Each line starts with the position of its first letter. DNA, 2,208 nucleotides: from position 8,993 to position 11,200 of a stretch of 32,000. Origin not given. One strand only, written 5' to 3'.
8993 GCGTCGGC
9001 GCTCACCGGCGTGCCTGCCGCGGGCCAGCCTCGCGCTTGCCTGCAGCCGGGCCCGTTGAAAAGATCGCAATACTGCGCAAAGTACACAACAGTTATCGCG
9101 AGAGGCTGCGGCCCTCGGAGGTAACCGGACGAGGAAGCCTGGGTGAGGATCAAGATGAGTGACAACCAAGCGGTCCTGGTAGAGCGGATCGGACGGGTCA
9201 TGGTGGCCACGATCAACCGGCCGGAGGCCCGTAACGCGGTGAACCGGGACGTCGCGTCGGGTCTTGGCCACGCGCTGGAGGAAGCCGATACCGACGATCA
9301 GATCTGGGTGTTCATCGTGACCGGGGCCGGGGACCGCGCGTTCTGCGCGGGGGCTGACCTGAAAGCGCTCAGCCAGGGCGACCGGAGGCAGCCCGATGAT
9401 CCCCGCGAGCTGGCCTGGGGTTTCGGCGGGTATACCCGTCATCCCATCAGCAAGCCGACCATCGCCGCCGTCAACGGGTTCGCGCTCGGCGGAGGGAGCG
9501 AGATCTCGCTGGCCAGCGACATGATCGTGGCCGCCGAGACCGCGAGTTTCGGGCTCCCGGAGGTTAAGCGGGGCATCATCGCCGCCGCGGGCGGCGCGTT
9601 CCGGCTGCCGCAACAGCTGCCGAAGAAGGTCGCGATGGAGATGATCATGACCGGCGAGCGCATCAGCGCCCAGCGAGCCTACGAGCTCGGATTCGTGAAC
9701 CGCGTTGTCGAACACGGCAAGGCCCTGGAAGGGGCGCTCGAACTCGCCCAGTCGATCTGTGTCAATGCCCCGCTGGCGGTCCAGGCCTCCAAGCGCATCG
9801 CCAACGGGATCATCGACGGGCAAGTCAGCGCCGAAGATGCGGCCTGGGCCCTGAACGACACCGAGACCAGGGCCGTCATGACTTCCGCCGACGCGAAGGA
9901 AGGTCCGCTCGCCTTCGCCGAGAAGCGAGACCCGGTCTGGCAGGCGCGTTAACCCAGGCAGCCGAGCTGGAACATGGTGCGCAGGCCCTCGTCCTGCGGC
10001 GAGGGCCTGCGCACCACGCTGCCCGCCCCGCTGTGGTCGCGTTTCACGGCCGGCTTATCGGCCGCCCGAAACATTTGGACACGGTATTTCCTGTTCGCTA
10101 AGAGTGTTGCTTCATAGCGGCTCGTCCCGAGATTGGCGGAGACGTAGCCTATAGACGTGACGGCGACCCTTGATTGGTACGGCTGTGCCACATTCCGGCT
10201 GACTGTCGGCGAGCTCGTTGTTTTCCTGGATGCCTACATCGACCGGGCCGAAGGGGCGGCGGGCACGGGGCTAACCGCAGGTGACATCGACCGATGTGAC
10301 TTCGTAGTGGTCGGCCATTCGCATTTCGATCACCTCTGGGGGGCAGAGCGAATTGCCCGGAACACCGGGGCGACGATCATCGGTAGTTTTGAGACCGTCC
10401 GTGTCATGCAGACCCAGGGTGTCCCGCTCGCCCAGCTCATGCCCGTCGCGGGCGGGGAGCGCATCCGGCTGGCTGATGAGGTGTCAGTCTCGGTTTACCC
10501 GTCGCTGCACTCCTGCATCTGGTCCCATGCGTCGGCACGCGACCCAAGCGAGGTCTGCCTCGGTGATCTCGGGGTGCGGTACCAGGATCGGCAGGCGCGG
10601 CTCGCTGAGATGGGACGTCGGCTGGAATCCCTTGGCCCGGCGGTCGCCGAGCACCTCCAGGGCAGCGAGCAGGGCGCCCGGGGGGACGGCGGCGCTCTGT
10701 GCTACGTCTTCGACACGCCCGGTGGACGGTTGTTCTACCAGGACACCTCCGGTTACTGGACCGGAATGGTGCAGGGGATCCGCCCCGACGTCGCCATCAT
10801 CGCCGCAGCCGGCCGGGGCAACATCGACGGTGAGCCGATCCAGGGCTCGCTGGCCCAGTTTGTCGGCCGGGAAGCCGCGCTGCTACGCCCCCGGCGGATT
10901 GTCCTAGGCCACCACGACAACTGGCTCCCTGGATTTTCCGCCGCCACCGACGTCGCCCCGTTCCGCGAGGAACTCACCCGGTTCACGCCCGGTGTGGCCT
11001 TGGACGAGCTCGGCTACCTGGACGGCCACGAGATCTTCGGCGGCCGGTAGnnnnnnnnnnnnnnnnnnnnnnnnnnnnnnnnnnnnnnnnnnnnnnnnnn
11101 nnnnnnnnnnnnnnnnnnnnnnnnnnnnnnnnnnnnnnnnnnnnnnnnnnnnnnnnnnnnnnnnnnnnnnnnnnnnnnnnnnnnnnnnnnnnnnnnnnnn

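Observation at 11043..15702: Minimal vanHAX + vanSR cassette in convergent layout, exactly bracketed by a ~41-bp direct repeat (possible circular permutation or att-like junctions)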

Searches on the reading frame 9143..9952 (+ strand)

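Call 5: search_protein_families(library=ncbifam, proteins=[window:9143-9952:+])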
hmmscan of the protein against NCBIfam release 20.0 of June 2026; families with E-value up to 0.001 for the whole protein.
window:9143-9952:+ (269 aa): 73 families (the best 25 are shown)
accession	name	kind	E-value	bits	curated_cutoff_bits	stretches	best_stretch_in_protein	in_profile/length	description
NF006100.0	PRK08252.1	subfamily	7.6e-92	307.5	282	1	9-268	3-253/254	crotonase/enoyl-CoA hydratase family protein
NF051848.1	EnCoAHydtEchA19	equivalog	2.3e-88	296.1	400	1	11-269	2-258/258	enoyl-CoA hydratase EchA19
NF042430.2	EnCoAhydt_DpgD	equivalog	5.7e-71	239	400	1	14-268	2-257/258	enoyl-CoA-hydratase DpgD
NF005864.0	PRK07799.1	equivalog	4.7e-68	229.2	316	1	5-268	4-265/266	crotonase/enoyl-CoA hydratase family protein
NF002936.2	PRK03580.1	equivalog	1.6e-61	207.9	500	1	10-269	4-261/261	crotonobetainyl-CoA hydratase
NF007239.0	PRK09674.1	equivalog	7.7e-57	192.7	371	1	9-268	4-256/257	2,3-dehydroadipyl-CoA hydratase PaaF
NF004475.0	PRK05809.1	subfamily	1.8e-56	191.5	394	1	9-268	4-259/260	short-chain-enoyl-CoA hydratase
NF006007.0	PRK08138.1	subfamily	4.5e-56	190.1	355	1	8-268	6-260/261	enoyl-CoA hydratase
NF005126.0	PRK06563.1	subfamily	2.9e-54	184.2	261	1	6-268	4-262/263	crotonase/enoyl-CoA hydratase family protein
NF005802.0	PRK07657.1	equivalog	2.5e-53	181.3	363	1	18-267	13-258/260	enoyl-CoA hydratase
NF006566.0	PRK09076.1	subfamily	3.1e-53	181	286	1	9-268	5-259/260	enoyl-CoA hydratase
NF046063.1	oxepin_alt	equivalog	1.3e-52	178.9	300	1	12-264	3-253/254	oxepin-CoA hydrolase, alternative type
NF004840.0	PRK06190.1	equivalog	1.4e-51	175.6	253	1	8-248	3-238/260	enoyl-CoA hydratase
NF004517.0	PRK05862.1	equivalog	1.4e-51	175.5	396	1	9-268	4-256/257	enoyl-CoA hydratase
NF005700.0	PRK07511.1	subfamily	2.6e-49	168.2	274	1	9-267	3-259/260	enoyl-CoA hydratase family protein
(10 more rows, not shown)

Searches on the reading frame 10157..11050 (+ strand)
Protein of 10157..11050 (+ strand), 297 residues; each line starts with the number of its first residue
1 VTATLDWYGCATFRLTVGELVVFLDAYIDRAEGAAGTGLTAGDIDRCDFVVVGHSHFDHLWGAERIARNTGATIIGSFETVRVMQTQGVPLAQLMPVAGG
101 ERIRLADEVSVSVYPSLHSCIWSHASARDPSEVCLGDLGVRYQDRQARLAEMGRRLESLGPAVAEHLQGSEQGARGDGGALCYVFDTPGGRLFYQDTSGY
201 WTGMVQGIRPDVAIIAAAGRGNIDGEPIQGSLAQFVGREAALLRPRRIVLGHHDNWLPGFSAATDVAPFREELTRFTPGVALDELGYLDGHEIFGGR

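Call 5: search_protein_families(library=ncbifam, proteins=[window:10157-11050:+])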
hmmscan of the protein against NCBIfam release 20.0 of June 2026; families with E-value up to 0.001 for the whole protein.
window:10157-11050:+ (297 aa): 3 families
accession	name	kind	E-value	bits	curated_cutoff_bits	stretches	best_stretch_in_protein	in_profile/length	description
NF001911.0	PRK00685.1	equivalog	2.8e-14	53.2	144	1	5-122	3-113/228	metal-dependent hydrolase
NF008688.0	PRK11709.1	equivalog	2.3e-06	26.8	306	0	44-117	107-183/355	L-ascorbate 6-phosphate lactonase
NF033105.1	bla_subclass_B3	equivalog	0.0006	19.2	240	1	49-86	64-101/257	subclass B3 metallo-beta-lactamase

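Call 24: find_homologous_proteins(query=window:10157-11050:+, max_evalue=1e-30)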
Query window:10157-11050:+ (297 aa): 2890 proteins with E <= 1e-30 among 8000 candidates; the best 120 are listed.
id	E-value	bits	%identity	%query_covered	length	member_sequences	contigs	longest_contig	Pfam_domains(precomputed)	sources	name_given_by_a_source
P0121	2.5e-183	626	92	100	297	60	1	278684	PF12706.14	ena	-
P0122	6.7e-180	615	90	100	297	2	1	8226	PF12706.14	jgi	jgi:L-ascorbate metabolism protein UlaG (beta-lactamase superfamily)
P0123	5.5e-179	612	89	100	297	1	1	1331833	PF12706.14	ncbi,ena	-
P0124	4.2e-177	606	88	100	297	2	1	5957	PF12706.14,PF00753.34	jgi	jgi:L-ascorbate metabolism protein UlaG (beta-lactamase superfamily)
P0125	6.4e-175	599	88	100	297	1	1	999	PF12706.14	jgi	jgi:L-ascorbate metabolism protein UlaG (beta-lactamase superfamily)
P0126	1.6e-168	578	84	100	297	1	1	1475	PF12706.14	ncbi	-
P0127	1.4e-162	558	82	100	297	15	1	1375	PF12706.14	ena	-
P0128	7.8e-162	556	80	100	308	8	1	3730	PF12706.14,PF00753.34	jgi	jgi:L-ascorbate metabolism protein UlaG (beta-lactamase superfamily)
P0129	2.7e-161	554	80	98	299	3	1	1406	PF12706.14,PF00753.34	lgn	-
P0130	3.0e-159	547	80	100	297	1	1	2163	PF12706.14,PF00753.34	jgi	jgi:L-ascorbate metabolism protein UlaG (beta-lactamase superfamily)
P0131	2.8e-157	541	81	100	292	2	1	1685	PF12706.14,PF00753.34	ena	-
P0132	4.4e-157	540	78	100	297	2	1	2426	PF12706.14,PF00753.34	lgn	-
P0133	7.1e-155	533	77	100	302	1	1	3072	PF12706.14,PF00753.34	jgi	jgi:L-ascorbate metabolism protein UlaG (beta-lactamase superfamily)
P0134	2.2e-153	528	77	99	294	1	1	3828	PF12706.14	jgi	jgi:L-ascorbate metabolism protein UlaG (beta-lactamase superfamily)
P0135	5.1e-153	527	77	99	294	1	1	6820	PF12706.14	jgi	jgi:L-ascorbate metabolism protein UlaG (beta-lactamase superfamily)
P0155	5.0e-148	510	75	100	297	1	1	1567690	PF12706.14,PF00753.34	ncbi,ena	-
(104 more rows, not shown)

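Call 25: find_encoding_contigs(protein=P0121, flank=8000, max_places=2)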
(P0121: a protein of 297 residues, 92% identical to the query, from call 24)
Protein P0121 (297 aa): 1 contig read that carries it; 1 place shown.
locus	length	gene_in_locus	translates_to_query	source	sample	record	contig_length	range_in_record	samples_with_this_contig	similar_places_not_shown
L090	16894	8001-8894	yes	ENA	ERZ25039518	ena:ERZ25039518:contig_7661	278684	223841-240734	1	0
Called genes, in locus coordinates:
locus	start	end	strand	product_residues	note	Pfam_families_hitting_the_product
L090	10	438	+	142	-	PF01047:MarR, PF12802:MarR_2, PF09339:HTH_IclR (weak), PF12840:HTH_20 (faint), PF16365:EutK_C (weak)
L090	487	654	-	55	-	-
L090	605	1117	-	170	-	-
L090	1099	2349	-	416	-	PF07690:MFS_1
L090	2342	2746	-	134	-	PF00455:DeoRC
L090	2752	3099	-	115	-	PF19187:HTH_PafC (weak), PF08220:HTH_DeoR, PF00455:DeoRC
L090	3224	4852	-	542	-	-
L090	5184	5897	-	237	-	PF00106:adh_short, PF13561:adh_short_C2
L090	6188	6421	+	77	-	-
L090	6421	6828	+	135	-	PF01850:PIN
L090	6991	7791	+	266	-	PF00378:ECH_1, PF16113:ECH_2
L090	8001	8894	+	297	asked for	PF12706:Lactamase_B_2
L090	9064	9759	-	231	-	PF00561:Abhydrolase_1, PF12146:Hydrolase_4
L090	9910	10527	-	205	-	PF01872:RibD_C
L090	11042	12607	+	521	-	PF07690:MFS_1, PF12832:MFS_1_like (faint), PF00083:Sugar_tr, PF07690:MFS_1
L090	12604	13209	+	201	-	PF00440:TetR_N, PF17920:TetR_C_16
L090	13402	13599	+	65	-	-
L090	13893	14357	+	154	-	PF02776:TPP_enzyme_N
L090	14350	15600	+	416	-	PF00205:TPP_enzyme_M (weak), PF02775:TPP_enzyme_C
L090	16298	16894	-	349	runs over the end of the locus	PF00135:COesterase, PF20434:BD-FAE, PF07859:Abhydrolase_3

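Call 26: find_encoding_contigs(protein=P0123, flank=8000, max_places=2)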
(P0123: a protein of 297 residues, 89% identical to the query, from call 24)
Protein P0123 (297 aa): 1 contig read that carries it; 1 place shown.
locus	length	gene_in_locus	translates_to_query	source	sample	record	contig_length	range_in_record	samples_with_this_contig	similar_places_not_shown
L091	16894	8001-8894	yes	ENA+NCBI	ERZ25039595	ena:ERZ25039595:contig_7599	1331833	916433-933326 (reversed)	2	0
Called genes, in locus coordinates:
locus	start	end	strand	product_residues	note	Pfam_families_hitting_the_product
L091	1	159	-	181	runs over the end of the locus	PF11625:DUF3253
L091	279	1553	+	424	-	PF01266:DAO (faint), PF13450:NAD_binding_8 (faint), PF01593:Amino_oxidase (weak)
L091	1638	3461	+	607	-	PF00083:Sugar_tr (weak), PF07690:MFS_1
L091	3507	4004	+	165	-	PF22381:Staph_reg_Sar_Rot (weak), PF12802:MarR_2, PF01047:MarR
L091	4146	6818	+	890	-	PF00070:Pyr_redox (faint), PF00890:FAD_binding_2 (weak), PF01266:DAO (weak), PF03486:HI0933_like (faint), PF07992:Pyr_redox_2, PF12831:FAD_oxidored (weak), PF13450:NAD_binding_8 (weak), PF13738:Pyr_redox_3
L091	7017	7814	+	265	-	PF00378:ECH_1, PF16113:ECH_2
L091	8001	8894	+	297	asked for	PF12706:Lactamase_B_2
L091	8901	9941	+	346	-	PF08240:ADH_N, PF00107:ADH_zinc_N, PF13602:ADH_zinc_N_2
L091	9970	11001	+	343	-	PF00135:COesterase (weak), PF20434:BD-FAE, PF07859:Abhydrolase_3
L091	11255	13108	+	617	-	PF13641:Glyco_tranf_2_3, PF00535:Glycos_transf_2 (faint), PF13632:Glyco_trans_2_3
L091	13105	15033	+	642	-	PF21110:GlxA, PF07250:Glyoxal_oxid_N (weak), PF09118:GO-like_E_set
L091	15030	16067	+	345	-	PF01341:Glyco_hydro_6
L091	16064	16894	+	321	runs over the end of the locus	-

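Call 27: find_encoding_contigs(protein=P0155, flank=8000, max_places=2)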
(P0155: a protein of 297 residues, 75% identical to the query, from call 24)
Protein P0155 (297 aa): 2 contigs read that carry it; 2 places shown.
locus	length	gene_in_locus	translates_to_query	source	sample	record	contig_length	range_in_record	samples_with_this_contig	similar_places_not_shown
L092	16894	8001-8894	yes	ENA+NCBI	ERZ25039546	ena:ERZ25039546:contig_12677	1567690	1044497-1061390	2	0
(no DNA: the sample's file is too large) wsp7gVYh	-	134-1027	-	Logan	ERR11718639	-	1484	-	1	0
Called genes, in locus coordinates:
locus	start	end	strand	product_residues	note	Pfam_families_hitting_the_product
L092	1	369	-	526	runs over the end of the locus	-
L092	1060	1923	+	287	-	PF01636:APH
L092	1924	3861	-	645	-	PF00183:HSP90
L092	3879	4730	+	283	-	PF04672:Methyltransf_19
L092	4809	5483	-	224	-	PF00440:TetR_N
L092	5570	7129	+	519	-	PF00083:Sugar_tr (weak), PF07690:MFS_1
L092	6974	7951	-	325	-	PF04672:Methyltransf_19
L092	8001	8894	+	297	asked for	PF12706:Lactamase_B_2 (weak), PF00753:Lactamase_B (weak)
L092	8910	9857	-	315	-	PF24096:DUF7379 (faint), PF00561:Abhydrolase_1, PF01674:Lipase_2, PF02089:Palm_thioest (weak)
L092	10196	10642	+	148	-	PF21893:DUF6918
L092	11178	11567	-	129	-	-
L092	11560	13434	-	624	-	PF13560:HTH_31, PF19054:DUF5753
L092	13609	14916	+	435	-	PF27520:SP15_N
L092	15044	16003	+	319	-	PF01266:DAO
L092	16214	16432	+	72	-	-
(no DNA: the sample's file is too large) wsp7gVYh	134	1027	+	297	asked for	PF12706:Lactamase_B_2 (weak), PF00753:Lactamase_B (weak)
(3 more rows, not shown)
